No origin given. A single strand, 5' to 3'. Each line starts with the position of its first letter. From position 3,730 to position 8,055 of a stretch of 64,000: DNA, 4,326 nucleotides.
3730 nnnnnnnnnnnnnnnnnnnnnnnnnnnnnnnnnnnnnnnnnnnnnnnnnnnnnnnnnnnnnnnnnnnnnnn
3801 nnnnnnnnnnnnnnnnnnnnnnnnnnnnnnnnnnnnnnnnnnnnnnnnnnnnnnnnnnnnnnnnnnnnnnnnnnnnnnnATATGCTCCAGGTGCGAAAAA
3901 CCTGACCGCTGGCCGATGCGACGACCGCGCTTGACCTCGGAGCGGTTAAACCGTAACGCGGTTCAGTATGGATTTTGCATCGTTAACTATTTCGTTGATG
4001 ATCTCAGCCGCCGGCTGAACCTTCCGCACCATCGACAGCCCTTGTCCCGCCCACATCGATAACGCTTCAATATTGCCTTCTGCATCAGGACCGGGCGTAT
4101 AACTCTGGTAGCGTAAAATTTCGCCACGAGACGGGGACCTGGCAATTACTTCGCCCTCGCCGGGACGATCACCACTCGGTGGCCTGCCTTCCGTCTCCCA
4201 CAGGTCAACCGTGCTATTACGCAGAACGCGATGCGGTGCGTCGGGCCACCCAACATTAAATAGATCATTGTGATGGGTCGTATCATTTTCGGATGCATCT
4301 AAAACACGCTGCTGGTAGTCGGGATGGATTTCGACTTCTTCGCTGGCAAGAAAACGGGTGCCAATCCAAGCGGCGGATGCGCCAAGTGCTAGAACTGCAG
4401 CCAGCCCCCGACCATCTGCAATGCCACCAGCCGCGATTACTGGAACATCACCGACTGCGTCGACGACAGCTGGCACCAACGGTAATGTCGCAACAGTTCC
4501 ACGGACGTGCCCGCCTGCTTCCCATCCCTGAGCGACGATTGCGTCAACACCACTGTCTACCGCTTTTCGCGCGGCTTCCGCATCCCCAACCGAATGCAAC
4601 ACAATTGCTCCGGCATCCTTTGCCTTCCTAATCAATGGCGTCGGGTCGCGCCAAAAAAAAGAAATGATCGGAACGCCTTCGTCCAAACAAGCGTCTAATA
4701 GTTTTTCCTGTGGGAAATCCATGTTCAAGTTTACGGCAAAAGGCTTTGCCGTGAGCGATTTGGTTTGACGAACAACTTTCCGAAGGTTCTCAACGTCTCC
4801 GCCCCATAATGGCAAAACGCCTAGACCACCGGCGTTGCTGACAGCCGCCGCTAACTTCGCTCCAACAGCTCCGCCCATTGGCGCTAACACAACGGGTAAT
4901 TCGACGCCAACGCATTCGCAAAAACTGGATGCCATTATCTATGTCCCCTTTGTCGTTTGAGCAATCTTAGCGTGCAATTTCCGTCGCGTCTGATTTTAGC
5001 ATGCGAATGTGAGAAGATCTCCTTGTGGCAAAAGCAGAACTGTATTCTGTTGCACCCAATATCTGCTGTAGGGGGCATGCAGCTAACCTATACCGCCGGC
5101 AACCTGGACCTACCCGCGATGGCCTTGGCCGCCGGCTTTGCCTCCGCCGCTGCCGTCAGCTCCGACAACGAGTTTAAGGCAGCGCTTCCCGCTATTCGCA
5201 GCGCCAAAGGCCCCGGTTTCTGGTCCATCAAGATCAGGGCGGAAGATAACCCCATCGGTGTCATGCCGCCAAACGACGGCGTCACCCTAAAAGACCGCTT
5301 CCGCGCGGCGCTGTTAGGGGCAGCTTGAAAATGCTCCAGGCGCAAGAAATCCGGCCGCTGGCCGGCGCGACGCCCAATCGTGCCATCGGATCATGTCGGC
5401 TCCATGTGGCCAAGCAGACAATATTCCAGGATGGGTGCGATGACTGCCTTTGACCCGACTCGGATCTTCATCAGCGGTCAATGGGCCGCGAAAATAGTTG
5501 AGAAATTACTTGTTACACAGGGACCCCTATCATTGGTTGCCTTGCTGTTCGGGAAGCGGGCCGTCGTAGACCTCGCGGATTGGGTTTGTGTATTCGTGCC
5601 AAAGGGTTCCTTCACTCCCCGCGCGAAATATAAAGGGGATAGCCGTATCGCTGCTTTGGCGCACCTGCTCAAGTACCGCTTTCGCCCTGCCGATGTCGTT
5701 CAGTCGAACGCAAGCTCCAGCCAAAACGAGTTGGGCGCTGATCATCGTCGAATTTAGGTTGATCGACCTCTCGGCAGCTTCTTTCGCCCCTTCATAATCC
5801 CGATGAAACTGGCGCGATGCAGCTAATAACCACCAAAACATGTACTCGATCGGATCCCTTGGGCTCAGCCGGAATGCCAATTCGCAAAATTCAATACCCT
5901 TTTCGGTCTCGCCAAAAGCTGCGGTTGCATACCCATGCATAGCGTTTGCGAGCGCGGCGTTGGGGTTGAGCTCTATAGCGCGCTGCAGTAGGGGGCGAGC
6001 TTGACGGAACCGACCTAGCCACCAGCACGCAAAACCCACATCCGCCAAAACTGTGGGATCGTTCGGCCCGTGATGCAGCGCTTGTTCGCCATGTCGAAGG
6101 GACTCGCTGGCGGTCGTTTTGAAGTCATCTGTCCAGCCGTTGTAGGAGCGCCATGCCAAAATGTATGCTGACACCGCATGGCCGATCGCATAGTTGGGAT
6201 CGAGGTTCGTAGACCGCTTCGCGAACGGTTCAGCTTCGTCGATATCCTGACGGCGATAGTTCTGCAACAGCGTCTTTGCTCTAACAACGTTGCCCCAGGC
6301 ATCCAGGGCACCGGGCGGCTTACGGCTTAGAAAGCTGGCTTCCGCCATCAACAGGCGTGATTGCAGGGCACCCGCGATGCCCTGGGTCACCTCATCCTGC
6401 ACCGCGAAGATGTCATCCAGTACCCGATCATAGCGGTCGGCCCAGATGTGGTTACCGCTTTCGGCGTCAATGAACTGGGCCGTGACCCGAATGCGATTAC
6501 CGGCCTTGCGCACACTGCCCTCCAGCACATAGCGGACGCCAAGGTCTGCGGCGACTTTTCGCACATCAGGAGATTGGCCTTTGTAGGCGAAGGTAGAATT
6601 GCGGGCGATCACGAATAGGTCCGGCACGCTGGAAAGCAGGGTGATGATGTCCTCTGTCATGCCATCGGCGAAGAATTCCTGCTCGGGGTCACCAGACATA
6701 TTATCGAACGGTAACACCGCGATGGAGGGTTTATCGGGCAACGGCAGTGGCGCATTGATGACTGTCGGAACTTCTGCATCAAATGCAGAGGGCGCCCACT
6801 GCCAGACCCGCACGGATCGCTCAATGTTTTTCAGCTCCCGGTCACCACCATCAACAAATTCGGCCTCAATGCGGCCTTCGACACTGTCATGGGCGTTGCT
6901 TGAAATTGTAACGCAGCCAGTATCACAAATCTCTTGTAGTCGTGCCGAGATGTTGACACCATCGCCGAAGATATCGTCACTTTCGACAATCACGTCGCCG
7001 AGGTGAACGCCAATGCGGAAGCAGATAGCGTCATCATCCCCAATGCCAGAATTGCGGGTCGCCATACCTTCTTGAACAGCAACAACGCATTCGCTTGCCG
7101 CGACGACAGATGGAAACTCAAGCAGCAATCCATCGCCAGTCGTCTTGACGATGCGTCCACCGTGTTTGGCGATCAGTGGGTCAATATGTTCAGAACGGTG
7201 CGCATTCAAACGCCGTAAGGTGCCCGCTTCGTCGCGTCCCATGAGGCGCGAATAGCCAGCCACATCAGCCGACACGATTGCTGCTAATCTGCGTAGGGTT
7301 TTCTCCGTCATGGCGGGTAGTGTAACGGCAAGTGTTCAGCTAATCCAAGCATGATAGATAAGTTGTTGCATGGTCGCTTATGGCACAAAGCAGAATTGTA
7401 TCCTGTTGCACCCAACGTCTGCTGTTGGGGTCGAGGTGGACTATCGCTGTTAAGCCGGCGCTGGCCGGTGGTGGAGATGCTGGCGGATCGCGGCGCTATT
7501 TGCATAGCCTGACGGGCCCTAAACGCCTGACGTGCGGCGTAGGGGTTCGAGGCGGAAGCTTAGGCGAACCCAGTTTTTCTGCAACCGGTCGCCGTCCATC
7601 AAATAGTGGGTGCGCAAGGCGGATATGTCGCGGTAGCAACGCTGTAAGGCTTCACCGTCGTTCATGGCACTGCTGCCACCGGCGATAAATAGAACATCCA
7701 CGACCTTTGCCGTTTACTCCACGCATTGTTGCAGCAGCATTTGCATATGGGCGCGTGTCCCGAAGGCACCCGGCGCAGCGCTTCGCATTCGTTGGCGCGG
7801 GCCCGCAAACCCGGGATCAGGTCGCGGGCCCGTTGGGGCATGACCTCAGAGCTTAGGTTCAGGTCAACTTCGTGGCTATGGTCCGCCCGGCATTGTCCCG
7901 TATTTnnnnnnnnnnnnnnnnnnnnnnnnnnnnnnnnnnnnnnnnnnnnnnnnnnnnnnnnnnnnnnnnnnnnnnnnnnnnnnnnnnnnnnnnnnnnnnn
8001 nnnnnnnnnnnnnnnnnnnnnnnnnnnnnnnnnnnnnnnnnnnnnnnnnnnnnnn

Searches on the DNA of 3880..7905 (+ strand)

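Call 61: search_dna_similar(query=window:3880-7905:+, collection=plasmids, mode=distant, max_rows=8)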
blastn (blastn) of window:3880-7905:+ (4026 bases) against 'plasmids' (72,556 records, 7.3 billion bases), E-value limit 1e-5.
Records with a match: 333; places in all: 551; records where one place covers at least 80% of the query: 0.
Best place of each record, by identity: 60-80% 333.
By first word of the organism name: Sinorhizobium 140; Rhizobium 127; Ensifer 13; Microvirga 8; Skermanella 5; Mesorhizobium 5; Azospirillum 5; Phyllobacterium 4; Shinella 4; Bradyrhizobium 4; and 11 more.
By predicted mobility (MOB-suite, as given by PLSDB): non-mobilizable 154; conjugative 108; mobilizable 71.
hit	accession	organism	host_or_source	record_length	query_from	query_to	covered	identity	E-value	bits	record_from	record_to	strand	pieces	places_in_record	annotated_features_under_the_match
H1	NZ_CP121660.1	Sinorhizobium terangae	Desmanthus virgatus,cell culture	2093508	2505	3140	16%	68.1%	4e-50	208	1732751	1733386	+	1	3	none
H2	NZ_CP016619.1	Microvirga ossetica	Vicia alpestris,cell culture,nodules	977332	2516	3297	14%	67.3%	1e-19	171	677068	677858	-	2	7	adenylate/guanylate cyclase domain-containing protein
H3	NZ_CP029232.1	Sinorhizobium fredii CCBAU 45436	Glycine max,cell culture,plant root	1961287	2485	3141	11%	69.5%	3e-20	174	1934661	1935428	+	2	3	record has no annotation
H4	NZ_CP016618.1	Microvirga ossetica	Vicia alpestris,cell culture,nodules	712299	2526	3146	11%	70.6%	8e-22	180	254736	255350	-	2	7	adenylate/guanylate cyclase domain-containing protein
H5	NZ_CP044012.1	Sinorhizobium sp. BG8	Prosopis cineraria,pure bacterial ...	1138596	2495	3147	11%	67.2%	3e-8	134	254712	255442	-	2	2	none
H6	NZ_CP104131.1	Sinorhizobium sp. K101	Phaseolus vulgaris,cell ...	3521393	2496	3135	11%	70.0%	4e-25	189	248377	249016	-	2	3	none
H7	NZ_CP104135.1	Sinorhizobium sp. C101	Phaseolus vulgaris,cell ...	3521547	2496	3135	11%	70.0%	4e-25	189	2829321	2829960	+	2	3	none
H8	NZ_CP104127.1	Sinorhizobium sp. M103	Phaseolus vulgaris,cell ...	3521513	2496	3135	11%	70.0%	4e-25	189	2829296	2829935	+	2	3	none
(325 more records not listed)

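Call 62: search_dna_similar(query=window:5000-5090:+, collection=plasmids, mode=distant, max_evalue=1, max_rows=8)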
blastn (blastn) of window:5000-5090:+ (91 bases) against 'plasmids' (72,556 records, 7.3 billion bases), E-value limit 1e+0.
No match.

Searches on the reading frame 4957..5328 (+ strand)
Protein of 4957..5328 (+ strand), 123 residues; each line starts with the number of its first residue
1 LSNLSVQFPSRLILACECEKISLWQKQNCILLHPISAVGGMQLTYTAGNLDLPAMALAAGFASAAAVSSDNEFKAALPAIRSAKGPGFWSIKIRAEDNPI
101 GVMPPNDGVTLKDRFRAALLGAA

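Call 41: search_protein_families(library=pfam, proteins=[window:4957-5328:+], max_evalue=0.01)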
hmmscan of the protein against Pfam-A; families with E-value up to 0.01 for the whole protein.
window:4957-5328:+ (123 aa): 0 families
